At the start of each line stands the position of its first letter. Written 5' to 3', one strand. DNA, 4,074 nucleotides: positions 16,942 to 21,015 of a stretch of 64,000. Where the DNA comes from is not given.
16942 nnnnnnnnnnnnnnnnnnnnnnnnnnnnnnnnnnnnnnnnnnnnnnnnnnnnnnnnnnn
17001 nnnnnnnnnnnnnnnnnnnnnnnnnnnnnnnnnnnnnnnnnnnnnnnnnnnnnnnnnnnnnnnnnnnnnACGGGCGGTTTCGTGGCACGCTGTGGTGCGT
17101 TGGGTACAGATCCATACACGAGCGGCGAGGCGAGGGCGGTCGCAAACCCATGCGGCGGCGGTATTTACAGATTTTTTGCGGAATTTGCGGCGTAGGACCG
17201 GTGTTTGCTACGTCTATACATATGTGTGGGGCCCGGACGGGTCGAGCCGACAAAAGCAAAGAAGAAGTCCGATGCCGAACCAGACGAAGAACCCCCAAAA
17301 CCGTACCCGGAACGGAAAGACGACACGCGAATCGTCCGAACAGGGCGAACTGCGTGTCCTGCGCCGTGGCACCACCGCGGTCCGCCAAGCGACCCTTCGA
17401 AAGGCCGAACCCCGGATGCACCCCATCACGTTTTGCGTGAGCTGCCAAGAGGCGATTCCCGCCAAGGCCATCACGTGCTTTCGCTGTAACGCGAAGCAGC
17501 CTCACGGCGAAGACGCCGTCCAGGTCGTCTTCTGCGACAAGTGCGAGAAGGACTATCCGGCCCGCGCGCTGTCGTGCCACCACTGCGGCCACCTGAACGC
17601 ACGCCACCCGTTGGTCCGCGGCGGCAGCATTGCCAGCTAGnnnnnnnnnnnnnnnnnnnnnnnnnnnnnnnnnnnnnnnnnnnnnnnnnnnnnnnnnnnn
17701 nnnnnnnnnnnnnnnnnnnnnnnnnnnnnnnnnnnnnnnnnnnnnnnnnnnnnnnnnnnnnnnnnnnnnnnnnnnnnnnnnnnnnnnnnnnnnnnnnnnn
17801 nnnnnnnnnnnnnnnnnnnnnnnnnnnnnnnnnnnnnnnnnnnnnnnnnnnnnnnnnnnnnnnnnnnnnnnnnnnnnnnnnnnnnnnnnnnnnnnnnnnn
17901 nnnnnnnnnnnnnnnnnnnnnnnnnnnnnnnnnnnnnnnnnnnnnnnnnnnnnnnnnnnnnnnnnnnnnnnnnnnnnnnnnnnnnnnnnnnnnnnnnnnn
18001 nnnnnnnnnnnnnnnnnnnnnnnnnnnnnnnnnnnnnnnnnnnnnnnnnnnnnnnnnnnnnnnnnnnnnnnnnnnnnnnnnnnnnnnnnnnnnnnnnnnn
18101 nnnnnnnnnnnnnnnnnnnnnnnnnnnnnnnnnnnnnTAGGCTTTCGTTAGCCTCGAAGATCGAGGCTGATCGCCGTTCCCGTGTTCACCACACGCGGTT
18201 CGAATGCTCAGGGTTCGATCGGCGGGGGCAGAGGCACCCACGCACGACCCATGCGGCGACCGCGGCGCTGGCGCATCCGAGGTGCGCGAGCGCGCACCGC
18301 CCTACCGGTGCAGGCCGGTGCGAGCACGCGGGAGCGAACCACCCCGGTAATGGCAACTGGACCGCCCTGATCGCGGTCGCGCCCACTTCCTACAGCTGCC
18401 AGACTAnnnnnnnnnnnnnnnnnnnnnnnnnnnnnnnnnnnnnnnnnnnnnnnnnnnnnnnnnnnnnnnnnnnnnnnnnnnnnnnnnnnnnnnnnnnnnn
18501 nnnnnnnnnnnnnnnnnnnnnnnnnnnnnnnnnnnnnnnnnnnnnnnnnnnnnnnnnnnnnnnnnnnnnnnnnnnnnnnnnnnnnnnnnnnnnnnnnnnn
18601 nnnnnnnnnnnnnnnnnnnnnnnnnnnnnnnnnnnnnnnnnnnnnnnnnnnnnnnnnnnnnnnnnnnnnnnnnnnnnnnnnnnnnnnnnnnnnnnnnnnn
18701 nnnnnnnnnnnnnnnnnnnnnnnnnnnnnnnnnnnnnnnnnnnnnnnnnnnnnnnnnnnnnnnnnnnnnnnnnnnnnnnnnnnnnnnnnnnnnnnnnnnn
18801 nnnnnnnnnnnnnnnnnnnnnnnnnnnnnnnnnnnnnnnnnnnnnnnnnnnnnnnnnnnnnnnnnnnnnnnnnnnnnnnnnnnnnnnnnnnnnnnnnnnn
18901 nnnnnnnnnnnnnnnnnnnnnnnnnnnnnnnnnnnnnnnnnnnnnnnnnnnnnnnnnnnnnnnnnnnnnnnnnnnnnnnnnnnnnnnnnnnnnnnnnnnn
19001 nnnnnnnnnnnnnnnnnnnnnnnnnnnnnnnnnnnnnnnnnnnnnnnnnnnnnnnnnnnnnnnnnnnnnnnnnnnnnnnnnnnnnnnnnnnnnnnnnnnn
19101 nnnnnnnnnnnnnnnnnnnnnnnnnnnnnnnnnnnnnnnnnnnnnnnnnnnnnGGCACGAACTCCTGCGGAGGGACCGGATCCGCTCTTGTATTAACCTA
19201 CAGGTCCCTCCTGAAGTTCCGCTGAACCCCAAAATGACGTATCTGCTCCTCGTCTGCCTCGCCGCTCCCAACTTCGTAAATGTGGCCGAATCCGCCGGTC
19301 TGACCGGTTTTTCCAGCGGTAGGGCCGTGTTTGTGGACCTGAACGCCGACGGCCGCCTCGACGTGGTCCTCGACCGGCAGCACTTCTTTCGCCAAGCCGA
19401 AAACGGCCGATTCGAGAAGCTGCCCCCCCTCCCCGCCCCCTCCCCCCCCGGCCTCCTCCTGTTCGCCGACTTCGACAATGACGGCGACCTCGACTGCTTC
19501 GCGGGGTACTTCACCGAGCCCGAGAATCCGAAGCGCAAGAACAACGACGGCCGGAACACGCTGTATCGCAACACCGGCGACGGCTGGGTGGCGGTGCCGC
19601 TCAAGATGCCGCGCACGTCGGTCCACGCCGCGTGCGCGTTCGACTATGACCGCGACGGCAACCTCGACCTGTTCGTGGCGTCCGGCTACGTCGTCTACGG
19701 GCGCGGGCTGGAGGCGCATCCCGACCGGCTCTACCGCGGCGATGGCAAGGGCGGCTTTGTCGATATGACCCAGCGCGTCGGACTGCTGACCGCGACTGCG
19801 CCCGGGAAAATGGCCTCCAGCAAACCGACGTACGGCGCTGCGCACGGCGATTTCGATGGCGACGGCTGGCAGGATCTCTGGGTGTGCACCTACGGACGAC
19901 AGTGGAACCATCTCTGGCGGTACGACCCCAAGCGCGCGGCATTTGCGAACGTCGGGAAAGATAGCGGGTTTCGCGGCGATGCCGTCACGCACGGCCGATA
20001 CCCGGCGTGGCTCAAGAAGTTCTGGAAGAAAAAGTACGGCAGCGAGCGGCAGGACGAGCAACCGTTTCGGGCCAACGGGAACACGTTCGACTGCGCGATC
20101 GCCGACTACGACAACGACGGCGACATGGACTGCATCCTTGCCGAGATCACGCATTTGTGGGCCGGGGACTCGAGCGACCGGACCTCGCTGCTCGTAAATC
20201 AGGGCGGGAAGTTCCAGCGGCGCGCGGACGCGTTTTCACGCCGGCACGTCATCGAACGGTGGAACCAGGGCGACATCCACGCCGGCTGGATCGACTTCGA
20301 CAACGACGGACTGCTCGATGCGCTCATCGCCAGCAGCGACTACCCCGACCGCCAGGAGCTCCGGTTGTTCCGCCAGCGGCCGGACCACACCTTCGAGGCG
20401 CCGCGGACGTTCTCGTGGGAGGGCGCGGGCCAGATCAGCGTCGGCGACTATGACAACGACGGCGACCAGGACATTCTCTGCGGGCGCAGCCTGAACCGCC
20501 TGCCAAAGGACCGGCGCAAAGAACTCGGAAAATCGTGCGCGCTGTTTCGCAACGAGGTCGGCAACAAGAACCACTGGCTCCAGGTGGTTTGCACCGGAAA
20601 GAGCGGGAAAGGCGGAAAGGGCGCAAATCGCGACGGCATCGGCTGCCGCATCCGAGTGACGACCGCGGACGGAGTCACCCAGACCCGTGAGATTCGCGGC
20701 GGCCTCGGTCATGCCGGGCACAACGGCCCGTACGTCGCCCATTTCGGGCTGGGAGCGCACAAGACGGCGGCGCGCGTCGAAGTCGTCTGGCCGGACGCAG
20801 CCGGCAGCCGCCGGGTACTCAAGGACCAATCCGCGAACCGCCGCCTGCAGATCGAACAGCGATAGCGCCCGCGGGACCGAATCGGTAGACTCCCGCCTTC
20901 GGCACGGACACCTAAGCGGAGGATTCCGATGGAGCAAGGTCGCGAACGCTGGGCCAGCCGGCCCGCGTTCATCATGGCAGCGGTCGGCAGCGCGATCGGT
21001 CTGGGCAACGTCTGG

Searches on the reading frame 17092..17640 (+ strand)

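Call 18: search_protein_families(library=ncbifam, proteins=[window:17092-17640:+], max_evalue=0.01)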
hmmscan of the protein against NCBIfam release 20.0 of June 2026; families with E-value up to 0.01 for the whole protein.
window:17092-17640:+ (182 aa): 1 family
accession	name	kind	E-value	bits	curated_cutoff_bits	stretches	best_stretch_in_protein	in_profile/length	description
NF003161.0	PRK04136.1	equivalog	0.0051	16.3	54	0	100-135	2-37/49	50S ribosomal protein L40e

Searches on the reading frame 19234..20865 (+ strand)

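Call 8: search_protein_families(library=ncbifam, proteins=[window:19234-20865:+], max_evalue=0.00001)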
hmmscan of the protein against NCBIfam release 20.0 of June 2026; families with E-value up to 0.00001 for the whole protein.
window:19234-20865:+ (543 aa): 0 families

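Call 11: search_protein_families(library=pfam, proteins=[window:19234-20865:+], max_evalue=0.01)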
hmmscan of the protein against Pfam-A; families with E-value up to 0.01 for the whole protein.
window:19234-20865:+ (543 aa): 4 families
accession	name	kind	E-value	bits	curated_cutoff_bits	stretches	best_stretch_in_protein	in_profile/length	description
PF13517.12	FG-GAP_3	-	5.1e-38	129.9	26.9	5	354-415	1-60/61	FG-GAP-like repeat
PF07593.17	UnbV_ASPIC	-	1.4e-14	54.2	23.4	1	468-538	1-67/68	ASPIC and UnbV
PF01839.29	FG-GAP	-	7.3e-10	39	22.1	1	400-417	4-21/37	FG-GAP repeat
PF20009.4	GEVED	-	0.0026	19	24.4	0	76-129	4-42/78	GEVED domain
